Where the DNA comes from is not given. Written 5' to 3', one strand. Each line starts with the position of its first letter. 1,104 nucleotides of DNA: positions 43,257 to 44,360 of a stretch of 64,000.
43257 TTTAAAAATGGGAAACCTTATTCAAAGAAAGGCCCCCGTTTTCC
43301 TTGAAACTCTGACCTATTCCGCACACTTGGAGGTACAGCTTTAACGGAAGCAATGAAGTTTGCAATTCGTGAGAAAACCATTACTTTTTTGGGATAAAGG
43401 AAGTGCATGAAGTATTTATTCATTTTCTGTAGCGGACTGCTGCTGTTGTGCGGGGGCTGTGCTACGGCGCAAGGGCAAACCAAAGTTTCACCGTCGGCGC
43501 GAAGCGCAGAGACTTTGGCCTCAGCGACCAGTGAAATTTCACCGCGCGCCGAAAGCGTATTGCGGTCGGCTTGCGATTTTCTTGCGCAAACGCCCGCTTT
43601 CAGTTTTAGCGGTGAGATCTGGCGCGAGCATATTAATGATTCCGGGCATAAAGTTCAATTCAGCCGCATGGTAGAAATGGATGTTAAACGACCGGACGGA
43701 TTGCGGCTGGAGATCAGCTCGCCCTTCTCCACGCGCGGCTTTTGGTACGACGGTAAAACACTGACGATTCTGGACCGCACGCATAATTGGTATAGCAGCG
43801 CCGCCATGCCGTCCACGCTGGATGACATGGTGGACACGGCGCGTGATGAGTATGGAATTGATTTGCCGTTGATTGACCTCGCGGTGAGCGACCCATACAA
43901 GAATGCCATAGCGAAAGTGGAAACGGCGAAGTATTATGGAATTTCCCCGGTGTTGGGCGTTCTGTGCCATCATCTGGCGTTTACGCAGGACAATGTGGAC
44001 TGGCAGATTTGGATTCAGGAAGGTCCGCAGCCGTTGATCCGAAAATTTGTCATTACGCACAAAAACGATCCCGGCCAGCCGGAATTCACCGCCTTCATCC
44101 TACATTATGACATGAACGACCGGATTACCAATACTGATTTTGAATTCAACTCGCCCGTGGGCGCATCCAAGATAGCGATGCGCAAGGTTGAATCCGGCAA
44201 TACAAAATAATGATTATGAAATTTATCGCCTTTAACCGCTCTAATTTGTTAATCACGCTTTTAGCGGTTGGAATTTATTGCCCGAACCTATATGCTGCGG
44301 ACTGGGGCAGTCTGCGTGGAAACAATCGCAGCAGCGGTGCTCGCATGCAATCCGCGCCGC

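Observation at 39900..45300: Low-GC (about 35-50%) island of orphan and secreted genes abutting tRNA-Lys(UUU)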

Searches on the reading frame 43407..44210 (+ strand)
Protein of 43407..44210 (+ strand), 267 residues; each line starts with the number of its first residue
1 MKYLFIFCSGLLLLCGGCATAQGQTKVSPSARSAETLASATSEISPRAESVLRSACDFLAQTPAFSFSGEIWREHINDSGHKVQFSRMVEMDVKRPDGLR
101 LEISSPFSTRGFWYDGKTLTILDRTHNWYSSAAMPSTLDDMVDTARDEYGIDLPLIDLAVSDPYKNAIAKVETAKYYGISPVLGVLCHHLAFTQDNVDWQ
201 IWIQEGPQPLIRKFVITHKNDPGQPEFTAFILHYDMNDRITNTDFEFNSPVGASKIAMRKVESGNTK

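Call 5: search_protein_families(library=pfam, proteins=[window:43407-44210:+], max_evalue=0.01)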
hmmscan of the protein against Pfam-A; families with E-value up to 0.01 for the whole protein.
window:43407-44210:+ (267 aa): 1 family
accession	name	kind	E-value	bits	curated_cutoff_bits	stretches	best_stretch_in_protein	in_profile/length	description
PF09865.15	DUF2092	-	1.7e-65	220.8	21.2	1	48-257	1-210/212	Predicted periplasmic protein (DUF2092)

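Call 10: find_encoding_contigs(protein=window:43407-44210:+, flank=10000, max_places=6)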
Protein window:43407-44210:+ (267 aa): no gene with exactly this product is on record in the collection.

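Call 39: search_dna_similar(query=window:43407-44210:+, collection=plasmids, mode=protein, max_rows=12)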
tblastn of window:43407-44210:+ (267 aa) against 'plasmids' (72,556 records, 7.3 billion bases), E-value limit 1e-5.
Records with a match: 143; places in all: 194; records where one place covers at least 80% of the query: 72.
Best place of each record, by identity: <60% 143.
By first word of the organism name: Sinorhizobium 72; Rhizobium 30; Ensifer 14; Cupriavidus 6; Azospirillum 4; Phyllobacterium 2; Paracoccus 2; Caballeronia 2; Leptolyngbya 1; Gloeothece 1; and 9 more.
By predicted mobility (MOB-suite, as given by PLSDB): conjugative 73; non-mobilizable 63; mobilizable 7.
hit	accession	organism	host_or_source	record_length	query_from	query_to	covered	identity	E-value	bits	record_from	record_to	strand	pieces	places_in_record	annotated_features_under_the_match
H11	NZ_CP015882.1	Ensifer adhaerens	silty clay loam soil (pH 6.1)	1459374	19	255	89%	33.3%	5e-32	131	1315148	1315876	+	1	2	none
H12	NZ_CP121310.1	Ensifer adhaerens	bacterial colony,soil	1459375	19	255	89%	33.3%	5e-32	131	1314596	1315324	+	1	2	none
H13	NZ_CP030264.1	Ensifer adhaerens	Zea mays,whole organism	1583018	19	255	89%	33.3%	5e-32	131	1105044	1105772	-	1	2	none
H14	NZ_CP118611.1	Ensifer adhaerens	Pure isolate,Rhizosphere of Cyperus ...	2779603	19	255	89%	32.1%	1e-31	130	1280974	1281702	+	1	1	none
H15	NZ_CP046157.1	Leptolyngbya sp. BL0902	cell culture,open pond on an algae farm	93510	37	252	81%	35.2%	3e-38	149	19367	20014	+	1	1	DUF2092 domain-containing protein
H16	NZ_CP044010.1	Rhizobium sp. BG6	Prosopis cineraria,pure bacterial ...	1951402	36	263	85%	32.9%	5e-30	125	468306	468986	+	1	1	none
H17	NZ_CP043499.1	Rhizobium grahamii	Prosopis cineraria,pure bacterial ...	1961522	36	263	85%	32.9%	5e-30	125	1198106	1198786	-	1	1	none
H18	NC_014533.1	Gloeothece verrucosa PCC 7822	fresh water in rice field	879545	46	265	82%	33.5%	2e-38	149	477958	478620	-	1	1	DUF2092 domain-containing protein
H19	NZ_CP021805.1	Sinorhizobium meliloti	Medicago truncatula,Single Cell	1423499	38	256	82%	33.6%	1e-29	124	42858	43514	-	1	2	none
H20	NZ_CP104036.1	Rhizobium sp. SRDI969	Pisum sativum,Cell culture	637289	19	263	92%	29.9%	1e-31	130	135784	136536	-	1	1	DUF2092 domain-containing protein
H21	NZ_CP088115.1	Sinorhizobium meliloti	cell culture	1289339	45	256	79%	34.4%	8e-30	124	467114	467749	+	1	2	none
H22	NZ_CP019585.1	Sinorhizobium meliloti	Medicago arborea,tissue sample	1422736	45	256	79%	34.4%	8e-30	124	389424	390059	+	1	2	record has no annotation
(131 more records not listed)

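Call 46: find_homologous_proteins(query=window:43407-44210:+)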
Query window:43407-44210:+ (267 aa): 368 proteins with E <= 0.001 among 971 candidates; the best 120 are listed.
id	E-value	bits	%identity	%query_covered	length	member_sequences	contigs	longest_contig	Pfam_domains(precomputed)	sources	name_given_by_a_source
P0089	4.7e-180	615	100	100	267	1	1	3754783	PF09865.16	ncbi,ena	-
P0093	1.1e-142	492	81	100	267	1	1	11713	PF09865.16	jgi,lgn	jgi:hypothetical protein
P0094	5.3e-141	487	79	100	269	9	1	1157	PF09865.16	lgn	-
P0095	2.2e-136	471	77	99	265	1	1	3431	PF09865.16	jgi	-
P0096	1.6e-135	469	75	100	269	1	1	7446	PF09865.16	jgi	jgi:hypothetical protein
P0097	1.8e-134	465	75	99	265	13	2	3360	PF09865.16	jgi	jgi:hypothetical protein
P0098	1.6e-132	459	76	99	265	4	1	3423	PF09865.16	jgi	jgi:hypothetical protein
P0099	4.1e-131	454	73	99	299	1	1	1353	PF09865.16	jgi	-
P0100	9.2e-131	453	75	100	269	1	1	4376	PF09865.16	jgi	jgi:hypothetical protein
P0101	1.3e-130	452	75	93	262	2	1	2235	PF09865.16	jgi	jgi:hypothetical protein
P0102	1.8e-130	452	73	98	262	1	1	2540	PF09865.16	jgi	jgi:hypothetical protein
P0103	5.1e-130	451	74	100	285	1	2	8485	PF09865.16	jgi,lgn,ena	-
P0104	1.1e-129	449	74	99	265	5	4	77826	PF09865.16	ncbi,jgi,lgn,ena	jgi:hypothetical protein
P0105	8.9e-127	440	72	99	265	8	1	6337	PF09865.16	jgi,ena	-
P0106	4.7e-126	438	71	99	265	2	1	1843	PF09865.16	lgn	-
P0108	1.5e-125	436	72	97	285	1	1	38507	PF09865.16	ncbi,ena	-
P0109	8.0e-123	427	68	100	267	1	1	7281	PF09865.16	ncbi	-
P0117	1.6e-113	396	66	100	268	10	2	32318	PF09865.16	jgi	jgi:hypothetical protein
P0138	3.6e-109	382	69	100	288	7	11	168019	PF09865.16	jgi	jgi:hypothetical protein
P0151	1.2e-107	377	67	99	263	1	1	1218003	PF09865.16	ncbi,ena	-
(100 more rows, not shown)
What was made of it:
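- DUF2092 has 368 homologs up to 81% identity, and the named ones are 3 Verrucomicrobiota and 1 Acidobacteriota (call 46).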

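Call 47: find_encoding_contigs(protein=P0093, flank=10000, max_places=2)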
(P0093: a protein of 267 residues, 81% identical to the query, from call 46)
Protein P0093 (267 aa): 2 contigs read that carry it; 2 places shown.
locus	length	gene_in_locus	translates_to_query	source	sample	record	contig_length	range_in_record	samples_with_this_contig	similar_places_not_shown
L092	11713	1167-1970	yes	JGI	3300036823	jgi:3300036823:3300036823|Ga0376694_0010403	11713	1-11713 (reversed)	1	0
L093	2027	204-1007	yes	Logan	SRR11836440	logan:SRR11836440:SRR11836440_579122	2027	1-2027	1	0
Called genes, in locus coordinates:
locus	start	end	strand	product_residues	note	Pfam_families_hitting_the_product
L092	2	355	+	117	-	?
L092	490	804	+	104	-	-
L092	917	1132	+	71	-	-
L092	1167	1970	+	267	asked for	PF09865:DUF2092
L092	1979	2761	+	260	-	-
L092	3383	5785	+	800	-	PF08206:OB_RNB, PF17876:CSD2, PF00773:RNB, PF00575:S1 (weak)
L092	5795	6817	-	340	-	PF01256:Carb_kinase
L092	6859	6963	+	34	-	-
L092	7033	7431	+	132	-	-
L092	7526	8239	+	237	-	PF00072:Response_reg, PF00486:Trans_reg_C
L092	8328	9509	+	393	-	PF00989:PAS (weak), PF08448:PAS_4 (weak), PF13188:PAS_8 (weak), PF00512:HisKA, PF02518:HATPase_c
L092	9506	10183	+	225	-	PF00230:MIP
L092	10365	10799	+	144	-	PF01451:LMWPc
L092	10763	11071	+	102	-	-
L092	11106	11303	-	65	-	-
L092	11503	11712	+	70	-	?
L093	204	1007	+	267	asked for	PF09865:DUF2092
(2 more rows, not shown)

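Call 48: find_encoding_contigs(protein=P0104, flank=10000, max_places=2)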
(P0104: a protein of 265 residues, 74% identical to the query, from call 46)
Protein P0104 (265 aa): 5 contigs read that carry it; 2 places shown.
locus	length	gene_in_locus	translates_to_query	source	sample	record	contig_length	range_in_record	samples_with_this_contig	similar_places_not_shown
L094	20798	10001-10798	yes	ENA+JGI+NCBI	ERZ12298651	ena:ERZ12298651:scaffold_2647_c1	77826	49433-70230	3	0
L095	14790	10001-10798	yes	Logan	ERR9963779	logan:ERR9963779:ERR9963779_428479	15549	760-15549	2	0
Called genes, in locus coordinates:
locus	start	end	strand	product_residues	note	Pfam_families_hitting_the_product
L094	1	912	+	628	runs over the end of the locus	PF01578:Cytochrom_C_asm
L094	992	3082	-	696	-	PF03629:SASA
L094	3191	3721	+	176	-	-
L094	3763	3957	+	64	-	-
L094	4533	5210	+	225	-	PF00072:Response_reg, PF00486:Trans_reg_C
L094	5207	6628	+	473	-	PF08521:2CSK_N, PF00512:HisKA, PF02518:HATPase_c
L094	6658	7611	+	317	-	-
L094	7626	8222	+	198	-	-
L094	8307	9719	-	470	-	-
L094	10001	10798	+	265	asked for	PF09865:DUF2092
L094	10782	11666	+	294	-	PF20125:DUF6515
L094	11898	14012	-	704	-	PF14522:Cytochrome_C7 (faint), PF09699:Paired_CXXCH_1 (faint), PF14537:Cytochrom_c3_2 (weak), PF01292:Ni_hydr_CYTB (weak)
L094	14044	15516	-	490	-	PF03264:Cytochrom_NNT (faint), PF14537:Cytochrom_c3_2 (faint)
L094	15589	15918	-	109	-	PF00034:Cytochrom_C, PF13442:Cytochrome_CBB3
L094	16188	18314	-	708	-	PF00009:GTP_EFTU (faint), PF01926:MMR_HSR1, PF02421:FeoB_N, PF07670:Gate, PF07664:FeoB_C, PF07670:Gate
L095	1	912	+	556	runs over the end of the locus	?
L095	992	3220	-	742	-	PF03629:SASA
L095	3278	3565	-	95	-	-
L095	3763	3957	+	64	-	-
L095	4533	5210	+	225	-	PF00072:Response_reg, PF00486:Trans_reg_C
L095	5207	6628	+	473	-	PF08521:2CSK_N, PF00512:HisKA, PF02518:HATPase_c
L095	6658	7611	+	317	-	-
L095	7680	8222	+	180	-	-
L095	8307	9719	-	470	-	-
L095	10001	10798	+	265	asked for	PF09865:DUF2092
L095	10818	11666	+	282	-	-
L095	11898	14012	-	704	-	PF14522:Cytochrome_C7 (faint), PF09699:Paired_CXXCH_1 (faint), PF14537:Cytochrom_c3_2 (weak), PF01292:Ni_hydr_CYTB (weak)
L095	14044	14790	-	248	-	?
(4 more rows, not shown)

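Call 61: search_protein_families(library=phrogs, proteins=[window:43407-44210:+], max_evalue=0.01)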
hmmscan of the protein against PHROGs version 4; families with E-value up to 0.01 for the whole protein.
window:43407-44210:+ (267 aa): 0 families

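Call 62: search_protein_families(library=ncbifam, proteins=[window:43407-44210:+], max_evalue=0.01)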
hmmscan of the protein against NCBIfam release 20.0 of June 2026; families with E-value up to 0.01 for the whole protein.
window:43407-44210:+ (267 aa): 0 families

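Call 65: list_cluster_members(proteins=[P0093, P0094, P0097, P0104, P0108, P0109, P0105, P0117, P0138, P0151])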
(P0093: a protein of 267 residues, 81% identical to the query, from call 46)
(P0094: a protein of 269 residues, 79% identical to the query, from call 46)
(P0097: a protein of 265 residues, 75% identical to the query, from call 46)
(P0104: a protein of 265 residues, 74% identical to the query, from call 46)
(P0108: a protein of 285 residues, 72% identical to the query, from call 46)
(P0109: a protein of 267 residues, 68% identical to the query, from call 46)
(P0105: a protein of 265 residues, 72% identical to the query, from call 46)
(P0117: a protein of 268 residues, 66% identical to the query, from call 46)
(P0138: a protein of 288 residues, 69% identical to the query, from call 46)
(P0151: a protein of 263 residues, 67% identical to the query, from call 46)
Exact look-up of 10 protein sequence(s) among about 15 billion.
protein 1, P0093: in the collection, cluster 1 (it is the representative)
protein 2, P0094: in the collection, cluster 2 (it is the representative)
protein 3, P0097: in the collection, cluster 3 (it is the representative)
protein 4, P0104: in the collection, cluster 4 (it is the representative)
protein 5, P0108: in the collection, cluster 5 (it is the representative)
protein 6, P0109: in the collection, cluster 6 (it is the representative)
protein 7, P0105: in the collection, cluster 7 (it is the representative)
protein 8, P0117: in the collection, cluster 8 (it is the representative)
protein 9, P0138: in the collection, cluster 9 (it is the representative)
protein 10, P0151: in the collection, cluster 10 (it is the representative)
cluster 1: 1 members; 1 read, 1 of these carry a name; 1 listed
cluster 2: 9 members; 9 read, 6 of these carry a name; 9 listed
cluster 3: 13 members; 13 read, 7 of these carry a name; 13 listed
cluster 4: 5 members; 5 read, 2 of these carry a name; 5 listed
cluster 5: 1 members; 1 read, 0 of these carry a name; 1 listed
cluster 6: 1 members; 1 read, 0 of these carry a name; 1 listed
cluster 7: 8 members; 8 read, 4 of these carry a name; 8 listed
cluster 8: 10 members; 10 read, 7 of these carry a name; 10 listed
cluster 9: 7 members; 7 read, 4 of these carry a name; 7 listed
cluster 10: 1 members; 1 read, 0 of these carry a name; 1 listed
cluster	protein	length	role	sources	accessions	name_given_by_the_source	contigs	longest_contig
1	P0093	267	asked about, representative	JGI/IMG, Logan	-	hypothetical protein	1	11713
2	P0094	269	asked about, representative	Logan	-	-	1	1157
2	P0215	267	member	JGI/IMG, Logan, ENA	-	hypothetical protein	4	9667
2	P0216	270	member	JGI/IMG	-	hypothetical protein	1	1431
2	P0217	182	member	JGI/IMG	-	hypothetical protein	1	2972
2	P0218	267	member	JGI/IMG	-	hypothetical protein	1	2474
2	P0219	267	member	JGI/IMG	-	hypothetical protein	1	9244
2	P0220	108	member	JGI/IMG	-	hypothetical protein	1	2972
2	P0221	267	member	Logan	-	-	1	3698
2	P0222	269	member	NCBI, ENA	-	-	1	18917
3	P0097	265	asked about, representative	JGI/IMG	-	hypothetical protein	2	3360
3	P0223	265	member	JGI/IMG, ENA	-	hypothetical protein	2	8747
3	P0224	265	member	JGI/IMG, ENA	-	hypothetical protein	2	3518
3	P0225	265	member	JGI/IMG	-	hypothetical protein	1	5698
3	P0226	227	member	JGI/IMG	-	hypothetical protein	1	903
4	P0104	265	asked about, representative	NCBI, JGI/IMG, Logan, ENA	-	hypothetical protein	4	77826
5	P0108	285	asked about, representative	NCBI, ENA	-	-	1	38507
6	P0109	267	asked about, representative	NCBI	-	-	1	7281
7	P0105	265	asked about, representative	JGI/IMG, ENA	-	-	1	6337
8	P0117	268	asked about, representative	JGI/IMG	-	hypothetical protein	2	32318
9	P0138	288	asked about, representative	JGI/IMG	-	hypothetical protein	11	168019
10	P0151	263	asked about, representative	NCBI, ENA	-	-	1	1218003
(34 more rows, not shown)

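Call 67: search_protein_families(library=padloc, proteins=[window:43407-44210:+], max_evalue=0.01)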
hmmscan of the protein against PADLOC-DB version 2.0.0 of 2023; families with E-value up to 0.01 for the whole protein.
window:43407-44210:+ (267 aa): 0 families

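Call 80: find_related_loci(query=window:43407-44210:+, collection=viral_contigs, flank=8000)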
Query window:43407-44210:+ (267 aa) in viral_contigs; peptide patterns used: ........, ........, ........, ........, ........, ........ (x = any residue, [..] = any of these).
15 stretches matched a pattern, but none encodes a relative of the query by tblastn (E <= 1e-3).

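Call 82: search_solved_structures(query=window:43407-44210:+, max_evalue=1)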
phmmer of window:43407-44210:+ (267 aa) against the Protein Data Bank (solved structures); distinct sequences matched with E-value up to 1: 1.
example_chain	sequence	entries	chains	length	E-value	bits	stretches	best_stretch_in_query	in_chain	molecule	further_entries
9fq7_4P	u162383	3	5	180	0.047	16.2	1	69-183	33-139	Cytochrome oxidase subunit II copper A binding domain-containing protein | Cytochrome c oxidase subunit 2A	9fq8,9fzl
